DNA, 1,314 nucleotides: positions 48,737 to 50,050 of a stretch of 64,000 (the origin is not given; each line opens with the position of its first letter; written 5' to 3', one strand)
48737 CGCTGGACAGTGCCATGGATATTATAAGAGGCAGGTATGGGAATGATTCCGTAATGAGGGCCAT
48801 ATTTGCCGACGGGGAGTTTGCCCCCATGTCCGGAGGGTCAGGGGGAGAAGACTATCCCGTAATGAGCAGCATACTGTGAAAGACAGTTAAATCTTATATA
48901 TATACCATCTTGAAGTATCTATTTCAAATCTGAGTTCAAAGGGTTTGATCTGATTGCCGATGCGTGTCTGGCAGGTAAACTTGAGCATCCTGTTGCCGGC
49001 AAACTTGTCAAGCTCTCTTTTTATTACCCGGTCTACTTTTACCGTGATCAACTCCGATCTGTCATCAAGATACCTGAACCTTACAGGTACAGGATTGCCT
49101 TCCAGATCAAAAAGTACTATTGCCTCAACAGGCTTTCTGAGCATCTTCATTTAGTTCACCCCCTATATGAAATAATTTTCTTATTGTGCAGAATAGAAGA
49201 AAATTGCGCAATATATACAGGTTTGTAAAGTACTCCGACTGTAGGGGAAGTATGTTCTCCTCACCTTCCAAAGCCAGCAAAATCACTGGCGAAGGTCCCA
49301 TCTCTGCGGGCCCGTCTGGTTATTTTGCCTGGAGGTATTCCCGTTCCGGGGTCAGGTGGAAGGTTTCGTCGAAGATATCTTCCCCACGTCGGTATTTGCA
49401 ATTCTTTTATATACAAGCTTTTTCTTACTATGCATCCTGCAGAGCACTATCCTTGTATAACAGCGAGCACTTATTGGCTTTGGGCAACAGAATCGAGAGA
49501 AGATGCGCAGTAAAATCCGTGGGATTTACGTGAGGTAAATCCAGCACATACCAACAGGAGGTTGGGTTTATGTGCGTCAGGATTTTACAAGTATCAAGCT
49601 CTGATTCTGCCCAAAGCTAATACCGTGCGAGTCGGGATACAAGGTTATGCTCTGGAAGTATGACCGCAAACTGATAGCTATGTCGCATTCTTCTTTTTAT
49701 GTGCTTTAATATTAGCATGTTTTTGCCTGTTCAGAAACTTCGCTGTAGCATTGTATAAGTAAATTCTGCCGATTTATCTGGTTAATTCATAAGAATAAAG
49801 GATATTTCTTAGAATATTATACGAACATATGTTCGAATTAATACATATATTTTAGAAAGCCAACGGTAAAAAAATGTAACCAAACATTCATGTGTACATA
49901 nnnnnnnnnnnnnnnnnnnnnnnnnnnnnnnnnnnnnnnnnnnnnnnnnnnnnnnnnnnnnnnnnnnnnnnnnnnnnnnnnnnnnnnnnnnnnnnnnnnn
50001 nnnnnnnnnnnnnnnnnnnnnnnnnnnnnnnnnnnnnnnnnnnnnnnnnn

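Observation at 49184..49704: Copy B of the rod-like repeat: compensatory base-pair changes at the apex and a nested second hairpin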

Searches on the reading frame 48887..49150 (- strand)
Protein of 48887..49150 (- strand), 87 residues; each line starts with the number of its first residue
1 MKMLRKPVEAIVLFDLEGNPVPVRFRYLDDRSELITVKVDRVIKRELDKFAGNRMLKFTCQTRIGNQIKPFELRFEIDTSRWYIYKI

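Call 44: find_encoding_contigs(protein=window:48887-49150:-, flank=3000, max_places=6)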
Protein window:48887-49150:- (87 aa): 22 contigs read that carry it; 6 places shown.
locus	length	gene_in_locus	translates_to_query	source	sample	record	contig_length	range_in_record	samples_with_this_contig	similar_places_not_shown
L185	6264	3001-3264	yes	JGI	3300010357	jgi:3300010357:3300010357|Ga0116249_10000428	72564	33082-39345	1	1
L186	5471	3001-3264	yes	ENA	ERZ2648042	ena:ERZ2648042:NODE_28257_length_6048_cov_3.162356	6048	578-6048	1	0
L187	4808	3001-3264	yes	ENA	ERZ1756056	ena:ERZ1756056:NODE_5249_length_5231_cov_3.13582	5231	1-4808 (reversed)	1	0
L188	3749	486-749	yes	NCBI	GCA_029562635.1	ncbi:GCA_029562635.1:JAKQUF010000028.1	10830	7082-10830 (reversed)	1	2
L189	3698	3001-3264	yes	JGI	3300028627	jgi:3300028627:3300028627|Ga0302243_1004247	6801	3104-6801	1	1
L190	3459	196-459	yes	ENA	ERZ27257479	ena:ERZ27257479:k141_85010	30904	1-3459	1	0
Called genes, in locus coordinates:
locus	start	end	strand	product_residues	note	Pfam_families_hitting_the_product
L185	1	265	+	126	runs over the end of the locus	PF04519:Bactofilin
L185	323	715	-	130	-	-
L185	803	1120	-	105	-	-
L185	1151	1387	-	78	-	-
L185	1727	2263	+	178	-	-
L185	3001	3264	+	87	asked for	-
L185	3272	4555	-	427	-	PF00817:IMS, PF11799:IMS_C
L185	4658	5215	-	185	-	PF00583:Acetyltransf_1, PF13302:Acetyltransf_3, PF13420:Acetyltransf_4 (weak)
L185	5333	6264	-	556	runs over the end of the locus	PF00749:tRNA-synt_1c, PF19269:Anticodon_2 (weak)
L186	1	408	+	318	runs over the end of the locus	PF01551:Peptidase_M23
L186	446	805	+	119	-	PF04519:Bactofilin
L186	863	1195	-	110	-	-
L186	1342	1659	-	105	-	-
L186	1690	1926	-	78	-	-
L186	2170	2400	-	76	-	-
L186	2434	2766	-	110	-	-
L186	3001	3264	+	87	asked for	-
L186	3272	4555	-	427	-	PF00817:IMS, PF11799:IMS_C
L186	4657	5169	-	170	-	PF00583:Acetyltransf_1, PF13302:Acetyltransf_3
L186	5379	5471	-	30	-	?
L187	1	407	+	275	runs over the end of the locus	?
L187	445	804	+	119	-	PF04519:Bactofilin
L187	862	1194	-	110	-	-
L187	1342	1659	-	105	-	-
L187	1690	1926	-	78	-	-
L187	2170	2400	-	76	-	-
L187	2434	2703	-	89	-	-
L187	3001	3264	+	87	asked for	-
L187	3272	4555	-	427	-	PF00817:IMS, PF11799:IMS_C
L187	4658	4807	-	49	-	?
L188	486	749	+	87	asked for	-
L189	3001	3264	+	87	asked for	-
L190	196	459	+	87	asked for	-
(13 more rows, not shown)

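Call 45: search_protein_families(library=pfam, proteins=[window:48887-49150:-], max_evalue=0.01)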
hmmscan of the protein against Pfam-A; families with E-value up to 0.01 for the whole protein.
window:48887-49150:- (87 aa): 0 families

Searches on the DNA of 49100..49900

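Call 16: search_rna_families(source=window, start=49100, end=49900, threshold=evalue, max_evalue=10)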
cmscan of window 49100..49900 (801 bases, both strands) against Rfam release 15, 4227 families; matches with E-value up to 10: 3.
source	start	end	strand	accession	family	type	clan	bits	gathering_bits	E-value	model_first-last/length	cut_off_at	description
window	49790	49837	+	RF02948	cow-rumen-4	Gene; sRNA;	-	17.8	48.5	4.7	1-64/64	no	cow-rumen-4 RNA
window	49232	49269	-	RF01128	sR43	Gene; snRNA; snoRNA; CD-box;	-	11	45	5.6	1-56/56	no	Small nucleolar RNA sR42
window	49690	49740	+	RF00893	MIR854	Gene; miRNA;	-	10.3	50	5.7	144-194/221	no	MIR854 microRNA precursor family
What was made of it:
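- On Any Rfam RNA family: No hit up to E = 10 over 49100-49900 other than noise (call 16).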
